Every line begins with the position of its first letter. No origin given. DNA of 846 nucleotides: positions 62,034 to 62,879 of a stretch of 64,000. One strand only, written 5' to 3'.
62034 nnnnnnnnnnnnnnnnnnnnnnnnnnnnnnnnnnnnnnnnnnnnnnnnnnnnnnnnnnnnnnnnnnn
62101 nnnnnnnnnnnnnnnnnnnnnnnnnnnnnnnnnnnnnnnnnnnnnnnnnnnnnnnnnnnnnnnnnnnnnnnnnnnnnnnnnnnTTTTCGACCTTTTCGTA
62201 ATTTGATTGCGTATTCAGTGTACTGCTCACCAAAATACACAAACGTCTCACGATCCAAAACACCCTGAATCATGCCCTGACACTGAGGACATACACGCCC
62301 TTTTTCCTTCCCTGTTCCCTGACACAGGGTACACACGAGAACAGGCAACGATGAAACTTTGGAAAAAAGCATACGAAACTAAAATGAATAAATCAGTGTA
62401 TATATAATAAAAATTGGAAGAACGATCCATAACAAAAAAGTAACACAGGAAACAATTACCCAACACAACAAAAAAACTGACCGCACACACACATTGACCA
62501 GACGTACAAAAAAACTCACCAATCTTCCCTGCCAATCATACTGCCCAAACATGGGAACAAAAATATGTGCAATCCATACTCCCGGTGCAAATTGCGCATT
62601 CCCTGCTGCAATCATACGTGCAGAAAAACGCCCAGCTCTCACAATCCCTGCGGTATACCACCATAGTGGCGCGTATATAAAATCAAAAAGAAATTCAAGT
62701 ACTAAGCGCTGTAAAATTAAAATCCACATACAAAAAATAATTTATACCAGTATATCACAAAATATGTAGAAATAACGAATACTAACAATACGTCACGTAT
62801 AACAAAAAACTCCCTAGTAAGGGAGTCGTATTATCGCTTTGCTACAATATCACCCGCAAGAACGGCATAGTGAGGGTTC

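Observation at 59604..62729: Membrane-anchored Clp/Hsp100 ATPase with N-terminal DnaJ-type zinc finger, plus a tightly coupled small membrane protein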

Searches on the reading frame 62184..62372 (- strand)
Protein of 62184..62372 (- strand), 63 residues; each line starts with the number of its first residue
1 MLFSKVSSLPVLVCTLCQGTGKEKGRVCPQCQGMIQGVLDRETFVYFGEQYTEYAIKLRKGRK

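Call 48: search_protein_families(library=pfam, proteins=[window:62184-62372:-], max_evalue=5)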
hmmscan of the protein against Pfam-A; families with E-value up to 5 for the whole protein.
seq(63 aa): 8 families
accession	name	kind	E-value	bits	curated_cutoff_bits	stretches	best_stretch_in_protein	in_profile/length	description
PF00684.25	DnaJ_CXXCXGXG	-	0.0014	19.3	32.7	1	14-38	1-28/65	DnaJ central domain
PF10083.14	DUF2321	-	0.002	18.2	24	1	8-51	20-64/157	Uncharacterized protein conserved in bacteria (DUF2321)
PF18912.6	DZR_2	-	0.0027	17.9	27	1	13-35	9-31/56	Double zinc ribbon domain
PF15777.11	Anti-TRAP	-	0.003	18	32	1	13-34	12-39/59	Tryptophan RNA-binding attenuator protein inhibitory protein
PF25436.1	BSD2_CRD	-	0.018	15.7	27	1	12-40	3-26/69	BSD2 cysteine rich domain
PF14569.12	zf-UDP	-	0.041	14.4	27.1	1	3-35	27-60/78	Zinc-binding RING-finger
PF06906.16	DUF1272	-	0.052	14.1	25.3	1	14-34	29-50/57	Protein of unknown function (DUF1272)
PF23475.1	zf-Tbcl_FmdE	-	0.22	11.4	23.2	1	11-34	7-31/35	FmdE treble clef zinc finger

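Call 56: search_solved_structures(query=window:62184-62372:-, max_evalue=10, show_alignments=3)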
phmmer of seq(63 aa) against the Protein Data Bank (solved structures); distinct sequences matched with E-value up to 10: 12.
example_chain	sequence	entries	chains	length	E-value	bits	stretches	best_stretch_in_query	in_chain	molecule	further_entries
3lcz_A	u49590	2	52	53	0.03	18.1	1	13-38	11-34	Inhibitor of TRAP, regulated by T-BOX (Trp) sequence RtpA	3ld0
1yws_A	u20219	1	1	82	0.4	14.6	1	23-49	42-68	protein YBL071w-A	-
1yop_A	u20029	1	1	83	0.4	14.5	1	23-49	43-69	Kti11p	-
2bx9_A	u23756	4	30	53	0.47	14.4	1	12-34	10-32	TRYPTOPHAN RNA-BINDING ATTENUATOR PROTEIN-INHIBITORY PROTEIN | Anti-TRAP regulator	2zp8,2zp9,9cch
5ax2_A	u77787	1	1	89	0.47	14.3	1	23-49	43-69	Diphthamide biosynthesis protein 3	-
8xku_R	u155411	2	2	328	1.5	12.7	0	3-37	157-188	Embryo defective 2737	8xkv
1exk_A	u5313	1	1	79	1.6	12.6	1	9-38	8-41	DNAJ PROTEIN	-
5mnj_C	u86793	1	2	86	2.2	12.2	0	11-38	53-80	E3 ubiquitin-protein ligase Mdm2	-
7ah2_AAA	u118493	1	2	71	2.8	11.9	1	11-39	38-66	E3 ubiquitin-protein ligase Mdm2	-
2vje_A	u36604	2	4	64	3.9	11.4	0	11-38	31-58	E3 UBIQUITIN-PROTEIN LIGASE MDM2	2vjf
6sqo_A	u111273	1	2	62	4.8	11.2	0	11-38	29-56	E3 ubiquitin-protein ligase Mdm2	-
2hdp_A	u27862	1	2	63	5.6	11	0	11-38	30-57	Ubiquitin-protein ligase E3 Mdm2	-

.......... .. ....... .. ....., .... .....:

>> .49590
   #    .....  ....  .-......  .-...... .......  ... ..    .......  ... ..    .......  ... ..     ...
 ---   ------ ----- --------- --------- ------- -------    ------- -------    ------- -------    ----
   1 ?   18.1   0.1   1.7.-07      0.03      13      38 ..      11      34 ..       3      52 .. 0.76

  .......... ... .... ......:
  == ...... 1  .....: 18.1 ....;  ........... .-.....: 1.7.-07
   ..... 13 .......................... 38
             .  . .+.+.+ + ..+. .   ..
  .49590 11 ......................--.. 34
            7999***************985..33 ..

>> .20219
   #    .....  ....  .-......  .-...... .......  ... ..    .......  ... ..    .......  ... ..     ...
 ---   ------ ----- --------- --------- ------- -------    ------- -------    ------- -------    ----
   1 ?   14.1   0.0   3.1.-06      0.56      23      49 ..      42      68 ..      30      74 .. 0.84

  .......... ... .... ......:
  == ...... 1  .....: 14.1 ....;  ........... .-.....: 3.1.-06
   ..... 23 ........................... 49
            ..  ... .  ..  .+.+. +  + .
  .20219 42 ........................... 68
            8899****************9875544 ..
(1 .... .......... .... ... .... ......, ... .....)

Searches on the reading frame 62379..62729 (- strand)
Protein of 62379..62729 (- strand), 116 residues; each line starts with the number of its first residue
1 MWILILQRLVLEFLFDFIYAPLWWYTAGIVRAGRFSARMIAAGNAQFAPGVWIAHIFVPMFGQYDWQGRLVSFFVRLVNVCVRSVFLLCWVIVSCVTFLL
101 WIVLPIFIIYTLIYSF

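Call 3: search_protein_families(library=pfam, proteins=[window:62379-62729:-], max_evalue=0.1)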
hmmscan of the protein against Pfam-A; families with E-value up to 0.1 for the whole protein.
window:62379-62729:- (116 aa): 0 families

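Call 4: search_protein_families(library=ncbifam, proteins=[window:62379-62729:-], max_evalue=0.01)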
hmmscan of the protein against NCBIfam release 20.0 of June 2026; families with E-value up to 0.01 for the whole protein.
window:62379-62729:- (116 aa): 0 families

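Call 8: find_homologous_proteins(query=window:62379-62729:-, max_evalue=0.01)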
Query window:62379-62729:- (116 aa): 149 proteins with E <= 0.01 among 153 candidates; the best 120 are listed.
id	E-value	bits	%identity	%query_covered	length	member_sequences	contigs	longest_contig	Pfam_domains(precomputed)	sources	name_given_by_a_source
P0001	7.1e-69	248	100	100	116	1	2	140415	-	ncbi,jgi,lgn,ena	-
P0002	6.3e-54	200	78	100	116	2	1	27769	-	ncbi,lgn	-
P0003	8.8e-52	193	74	100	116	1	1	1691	-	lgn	-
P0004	1.5e-51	192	85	96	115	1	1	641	-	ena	-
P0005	1.0e-50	189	71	100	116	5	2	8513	-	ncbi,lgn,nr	ncbi:MAG: hypothetical protein KBD29_03355 [Candidatus Magasanikbacteria bacterium]|nr:hypothetical 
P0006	3.2e-50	188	72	100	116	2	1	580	-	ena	-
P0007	8.4e-50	187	72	100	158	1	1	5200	-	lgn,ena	-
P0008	6.4e-49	184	72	100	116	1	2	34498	-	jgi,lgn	jgi:hypothetical protein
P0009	8.7e-49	183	70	100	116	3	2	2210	-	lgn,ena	-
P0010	1.2e-48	183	68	100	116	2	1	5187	-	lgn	-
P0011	2.8e-46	175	69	99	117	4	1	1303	-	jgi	-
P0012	3.1e-45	172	67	100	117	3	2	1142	-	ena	-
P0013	3.4e-45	172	66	100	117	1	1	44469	-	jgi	-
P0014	1.3e-44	170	65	99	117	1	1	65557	-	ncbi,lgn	-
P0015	2.8e-44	169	65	99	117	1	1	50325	-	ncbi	-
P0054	4.3e-31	126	50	100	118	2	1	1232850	-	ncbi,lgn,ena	-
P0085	1.2e-28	118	44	100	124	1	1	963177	-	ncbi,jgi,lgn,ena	ncbi:MAG: hypothetical protein WC526_03020 [Patescibacteria group bacterium]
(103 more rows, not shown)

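Call 9: find_encoding_contigs(protein=P0001, flank=6000, max_places=3)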
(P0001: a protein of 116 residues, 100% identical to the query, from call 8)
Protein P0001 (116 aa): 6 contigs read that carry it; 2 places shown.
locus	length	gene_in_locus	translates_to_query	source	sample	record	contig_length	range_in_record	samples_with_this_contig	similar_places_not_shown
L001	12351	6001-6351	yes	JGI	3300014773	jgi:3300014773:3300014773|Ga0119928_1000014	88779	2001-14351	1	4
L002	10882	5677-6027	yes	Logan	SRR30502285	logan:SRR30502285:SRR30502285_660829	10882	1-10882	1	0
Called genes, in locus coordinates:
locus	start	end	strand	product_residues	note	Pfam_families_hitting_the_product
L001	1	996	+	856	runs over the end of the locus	PF00005:ABC_tran (faint), PF02463:SMC_N (faint), PF03193:RsgA_GTPase (faint), PF13175:AAA_15 (faint), PF13191:AAA_16 (faint), PF13304:AAA_21 (faint), PF13476:AAA_23 (faint), PF17760:UvrA_inter, +3 more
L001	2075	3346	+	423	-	PF01541:GIY-YIG (weak), PF27096:UvrC_M, PF02151:UVR (weak), PF08459:UvrC_RNaseH_dom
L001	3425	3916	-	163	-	-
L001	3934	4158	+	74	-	-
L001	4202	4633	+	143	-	PF02381:MraZ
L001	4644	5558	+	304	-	PF01795:Methyltransf_5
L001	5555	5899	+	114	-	-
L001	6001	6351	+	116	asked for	-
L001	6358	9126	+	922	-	PF02861:Clp_N, PF13238:AAA_18 (faint), PF00004:AAA (weak), PF17871:AAA_lid_9 (weak), PF07724:AAA_2, PF00004:AAA (weak), PF07728:AAA_5, PF10431:ClpB_D2-small, +2 more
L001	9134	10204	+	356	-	PF00953:Glycos_transf_4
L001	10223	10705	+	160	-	PF02643:DUF192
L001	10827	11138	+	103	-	PF00829:Ribosomal_L21p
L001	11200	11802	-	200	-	PF21176:RecR_HhH, PF01751:Toprim (weak), PF13662:Toprim_4, PF21175:RecR_C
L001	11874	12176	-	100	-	PF02575:YbaB_DNA_bd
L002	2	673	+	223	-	?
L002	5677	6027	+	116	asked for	-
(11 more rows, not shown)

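Call 10: find_encoding_contigs(protein=P0054, flank=6000, max_places=2)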
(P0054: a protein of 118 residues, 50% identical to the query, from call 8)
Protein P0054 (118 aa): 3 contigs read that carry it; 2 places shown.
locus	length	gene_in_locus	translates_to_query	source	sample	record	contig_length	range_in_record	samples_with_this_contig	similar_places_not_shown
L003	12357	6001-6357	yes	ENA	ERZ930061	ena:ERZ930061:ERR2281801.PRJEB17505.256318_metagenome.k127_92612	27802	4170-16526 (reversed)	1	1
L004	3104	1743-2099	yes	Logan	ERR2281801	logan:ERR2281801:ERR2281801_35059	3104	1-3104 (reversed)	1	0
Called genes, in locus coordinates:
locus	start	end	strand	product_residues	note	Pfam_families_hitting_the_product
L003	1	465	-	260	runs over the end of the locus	-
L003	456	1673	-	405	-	PF02655:ATP-grasp_3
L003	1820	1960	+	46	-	-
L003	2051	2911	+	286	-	PF12762:DDE_Tnp_IS1595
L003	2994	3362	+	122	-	-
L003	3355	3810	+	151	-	-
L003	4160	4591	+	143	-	PF02381:MraZ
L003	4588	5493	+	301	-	PF01795:Methyltransf_5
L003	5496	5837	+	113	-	-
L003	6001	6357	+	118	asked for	-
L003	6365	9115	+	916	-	PF02861:Clp_N, PF00158:Sigma54_activat (faint), PF00004:AAA, PF17871:AAA_lid_9, PF07724:AAA_2, PF00004:AAA, PF07728:AAA_5, PF10431:ClpB_D2-small, +3 more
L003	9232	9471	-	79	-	-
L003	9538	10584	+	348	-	PF00953:Glycos_transf_4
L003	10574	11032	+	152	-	PF02643:DUF192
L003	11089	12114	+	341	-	PF01073:3Beta_HSD, PF01370:Epimerase, PF02719:Polysacc_synt_2 (faint), PF07993:NAD_binding_4 (weak), PF16363:GDP_Man_Dehyd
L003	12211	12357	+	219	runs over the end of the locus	PF00535:Glycos_transf_2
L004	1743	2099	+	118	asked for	-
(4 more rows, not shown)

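Call 11: find_encoding_contigs(protein=P0085, flank=6000, max_places=2)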
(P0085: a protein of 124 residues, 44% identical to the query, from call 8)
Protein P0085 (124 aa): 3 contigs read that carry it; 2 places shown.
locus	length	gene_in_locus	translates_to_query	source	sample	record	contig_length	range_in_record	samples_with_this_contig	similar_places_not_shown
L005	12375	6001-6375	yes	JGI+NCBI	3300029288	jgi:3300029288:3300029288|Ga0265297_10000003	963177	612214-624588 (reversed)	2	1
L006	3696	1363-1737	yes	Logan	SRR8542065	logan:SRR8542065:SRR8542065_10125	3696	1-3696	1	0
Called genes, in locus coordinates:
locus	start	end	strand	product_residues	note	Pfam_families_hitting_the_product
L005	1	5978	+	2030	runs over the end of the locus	PF13517:FG-GAP_3, PF01839:FG-GAP (weak), PF13517:FG-GAP_3, PF01839:FG-GAP (weak), PF13517:FG-GAP_3, PF01471:PG_binding_1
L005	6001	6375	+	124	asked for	-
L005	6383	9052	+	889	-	PF02861:Clp_N, PF00004:AAA, PF17871:AAA_lid_9 (weak), PF00004:AAA, PF00158:Sigma54_activat (weak), PF07724:AAA_2, PF07728:AAA_5, PF10431:ClpB_D2-small, +2 more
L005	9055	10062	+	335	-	PF00953:Glycos_transf_4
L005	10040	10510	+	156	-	PF02643:DUF192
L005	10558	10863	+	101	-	PF00829:Ribosomal_L21p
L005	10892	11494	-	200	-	PF21176:RecR_HhH, PF02132:RecR_ZnF (weak), PF13662:Toprim_4, PF21175:RecR_C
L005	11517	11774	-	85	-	PF02575:YbaB_DNA_bd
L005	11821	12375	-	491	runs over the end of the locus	PF00772:DnaB, PF13481:AAA_25, PF03796:DnaB_C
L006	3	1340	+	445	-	?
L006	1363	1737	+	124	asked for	-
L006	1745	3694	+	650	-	?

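Call 27: find_related_loci(query=A1, collection=genome_contigs, flank=6000)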
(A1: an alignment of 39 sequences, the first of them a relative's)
Query A1 (116 aa) in genome_contigs; peptide patterns used: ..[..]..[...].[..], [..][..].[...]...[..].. (x = any residue, [..] = any of these).
599 stretches matched a pattern (row limit reached: there are more); 574 encode a relative of the query (tblastn E <= 1e-3); the best 80 are kept; 80 distinct loci.
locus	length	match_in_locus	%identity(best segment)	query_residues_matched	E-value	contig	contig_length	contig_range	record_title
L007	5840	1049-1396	78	1-116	7e-59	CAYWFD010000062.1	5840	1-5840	MAG TPA_asm: uncultured Gammaproteobacteria bacterium isolate binchicken_co326_112 genome assembly, contig: NODE_7913_le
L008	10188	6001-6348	70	1-116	2e-53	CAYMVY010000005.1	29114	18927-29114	MAG TPA_asm: uncultured Gammaproteobacteria bacterium isolate SRP170004_co1_30 genome assembly, contig: NODE_2317_length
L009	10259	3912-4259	67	1-116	6e-51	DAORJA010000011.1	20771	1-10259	MAG TPA_asm: Candidatus Magasanikbacteria bacterium isolate AMR_MDS_5563 NODE_410_length_20771_cov_5.055995, whole genom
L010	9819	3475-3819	68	1-115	2e-50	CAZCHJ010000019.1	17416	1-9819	MAG TPA_asm: uncultured Gammaproteobacteria bacterium isolate SRP135725_co1_448 genome assembly, contig: NODE_4243_lengt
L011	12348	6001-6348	73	1-116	6e-50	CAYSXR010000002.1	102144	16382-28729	MAG TPA_asm: uncultured Gammaproteobacteria bacterium isolate SRP286056_co2_340 genome assembly, contig: NODE_192_length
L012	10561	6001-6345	65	1-115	1e-49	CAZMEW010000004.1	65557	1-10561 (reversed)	MAG TPA_asm: uncultured Gammaproteobacteria bacterium isolate SRP278252_co2_113 genome assembly, contig: NODE_682_length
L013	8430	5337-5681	53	1-115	2e-39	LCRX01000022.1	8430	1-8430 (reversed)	MAG: Candidatus Magasanikbacteria bacterium GW2011_GWA2_56_11 UY92_C0022, whole genome shotgun sequence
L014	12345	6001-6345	52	1-115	2e-38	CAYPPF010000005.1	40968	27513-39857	MAG TPA_asm: uncultured Gammaproteobacteria bacterium isolate SRP200020_co3_83 genome assembly, contig: NODE_1296_length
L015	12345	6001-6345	51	1-115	3e-38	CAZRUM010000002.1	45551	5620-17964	MAG TPA_asm: uncultured Gammaproteobacteria bacterium isolate SRP104257_co1_391 genome assembly, contig: NODE_212_length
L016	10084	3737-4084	48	1-116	1e-37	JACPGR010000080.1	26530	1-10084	MAG: Candidatus Magasanikbacteria bacterium isolate NC_groundwater_393_Ag_B-0.1um_39_15 GD18-4_B1_scaffold_1576133, whol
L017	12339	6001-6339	51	1-113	2e-37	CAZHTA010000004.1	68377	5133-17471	MAG TPA_asm: uncultured Gammaproteobacteria bacterium isolate SRP272421_co2_50 genome assembly, contig: NODE_578_length_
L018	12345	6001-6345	53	1-115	8e-37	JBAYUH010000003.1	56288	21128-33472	MAG: Candidatus Magasanikiibacteriota bacterium isolate SO_2016_LW3_30 scaffold00830_LW162_2016, whole genome shotgun se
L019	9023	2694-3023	55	1-110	1e-36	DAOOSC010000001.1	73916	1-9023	MAG TPA_asm: Candidatus Magasanikbacteria bacterium isolate AMR_MDS_2529 NODE_375_length_73916_cov_9.078973, whole genom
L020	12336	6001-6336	55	1-112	4e-37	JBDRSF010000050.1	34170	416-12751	MAG: Candidatus Magasanikbacteria bacterium isolate MEGAHIT-group-3.130 k141_284028, whole genome shotgun sequence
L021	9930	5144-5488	52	1-115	2e-36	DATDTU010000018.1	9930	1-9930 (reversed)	MAG TPA_asm: Patescibacteria group bacterium isolate SMAG_U8039 k141_1786623, whole genome shotgun sequence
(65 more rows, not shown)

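Call 29: predict_structure(alignment_id=A1)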
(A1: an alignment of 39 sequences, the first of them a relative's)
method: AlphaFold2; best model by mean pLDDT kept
length: 116 residues; sequences in the alignment: 39
mean_pLDDT: 93.9   pTM: 0.70
mean pLDDT of the five models: 93.9, 93.9, 91.1, 89.5, 84.3
residues with pLDDT >= 90: 103; 70-90: 13; 50-70: 0; < 50: 0
segments of 3 or more residues with pLDDT < 50: none
pLDDT, mean of each block of 10 residues (from residue 1): 93 92 93 97 95 92 90 95 98 97 93 92
secondary structure, 60 per line:
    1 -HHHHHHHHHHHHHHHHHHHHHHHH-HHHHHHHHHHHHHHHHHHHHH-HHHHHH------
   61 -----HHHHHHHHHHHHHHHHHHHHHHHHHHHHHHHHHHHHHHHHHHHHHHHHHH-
elements in order: H2-25 H27-47 H49-54 H66-115

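Call 36: fold_search(model_id=the predicted structure, library=pdb)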
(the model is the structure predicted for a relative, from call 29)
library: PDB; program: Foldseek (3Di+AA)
matches with E <= 10: 42; with E <= 0.001: 0
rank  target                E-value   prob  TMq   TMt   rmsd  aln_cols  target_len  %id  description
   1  5ew5_A                2.9e+00  0.12  0.27  0.08   9.3        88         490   12  Crystal Structure of Colicin E9 In Complex with Its Immunity Protein Im9 (released 2016-07-20)
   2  2ysu_B                3.1e+00  0.11  0.26  0.25   9.3        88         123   12  Structure of the complex between BtuB and Colicin E2 receptor binding domain (released 2007-06-19)
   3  1qvx_MODEL_1_A        4.9e+00  0.10  0.29  0.26  15.2        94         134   15  SOLUTION STRUCTURE OF THE FAT DOMAIN OF FOCAL ADHESION KINASE (released 2004-03-02)
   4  7o3w_A                5.6e+00  0.14  0.38  0.23   9.4       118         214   14  Structural basis for VIPP1 oligomerization and maintenance of thylakoid membrane integrity (released 2021-06-30)
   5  1ujw_B                5.6e+00  0.07  0.26  0.26   9.3        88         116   12  Structure of the complex between BtuB and Colicin E3 Receptor binding domain (released 2003-11-25)
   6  7w7z                  5.9e+00  0.09  0.29  0.23  16.5        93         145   14  Crystal Structure of human Focal Adhesion Targeting (FAT) domain of the Focal Adhesion Kinase (released 2022-12-21)
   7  3zo6_E                5.9e+00  0.08  0.28  0.37   5.6        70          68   17  Crystal structure of Bacillus pseudofirmus OF4 mutant ATP synthase c12 ring. (released 2013-05-01)
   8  2b5u_A                5.9e+00  0.07  0.27  0.08   9.2        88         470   12  Crystal Structure Of Colicin E3 V206C Mutant In Complex With Its Immunity Protein (released 2006-11-07)
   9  9a2v_MODEL_1_A        5.9e+00  0.06  0.23  0.09   9.0        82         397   15  Model of E. coli AcrA by in-cell photo-crosslinking MS and deep learning (released 2023-02-24)
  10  8qbr                  6.2e+00  0.10  0.38  0.23   8.7       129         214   12  Cryo-EM structure of Vipp1 helical filament with lattice 1 (Vipp1_L1) (released 2024-09-18)
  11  7njn_Q                6.2e+00  0.07  0.25  0.30   6.3        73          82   11  Mycobacterium smegmatis ATP synthase state 1d (released 2021-10-27)
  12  6zvr_DB               6.6e+00  0.18  0.50  0.41   5.3       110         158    9  C11 symmetry: Bacterial Vipp1 and PspA are members of the ancient ESCRT-III membrane-remodeling superfamily. (released 2021-08-04)
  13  7vvu_V                6.6e+00  0.14  0.44  0.45   7.1       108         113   12  NuA4 HAT module bound to the nucleosome (released 2022-08-10)
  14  8qbw                  6.6e+00  0.09  0.37  0.23   8.5       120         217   13  Cryo-EM structure of Vipp1-deltaH6_aa1-219 helical filament with lattice 3 (Vipp1-deltaH6_L3) (released 2024-09-11)
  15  7w8b                  6.6e+00  0.08  0.29  0.23  16.4        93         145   14  Crystal Structure of human Focal Adhesion Targeting (FAT) domain of the Focal Adhesion Kinase (released 2023-07-05)
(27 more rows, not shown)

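Call 57: search_solved_structures(query=A1, max_evalue=10)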
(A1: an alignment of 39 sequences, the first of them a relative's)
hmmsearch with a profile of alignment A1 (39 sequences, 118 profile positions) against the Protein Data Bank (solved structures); distinct sequences matched with E-value up to 10: 0.
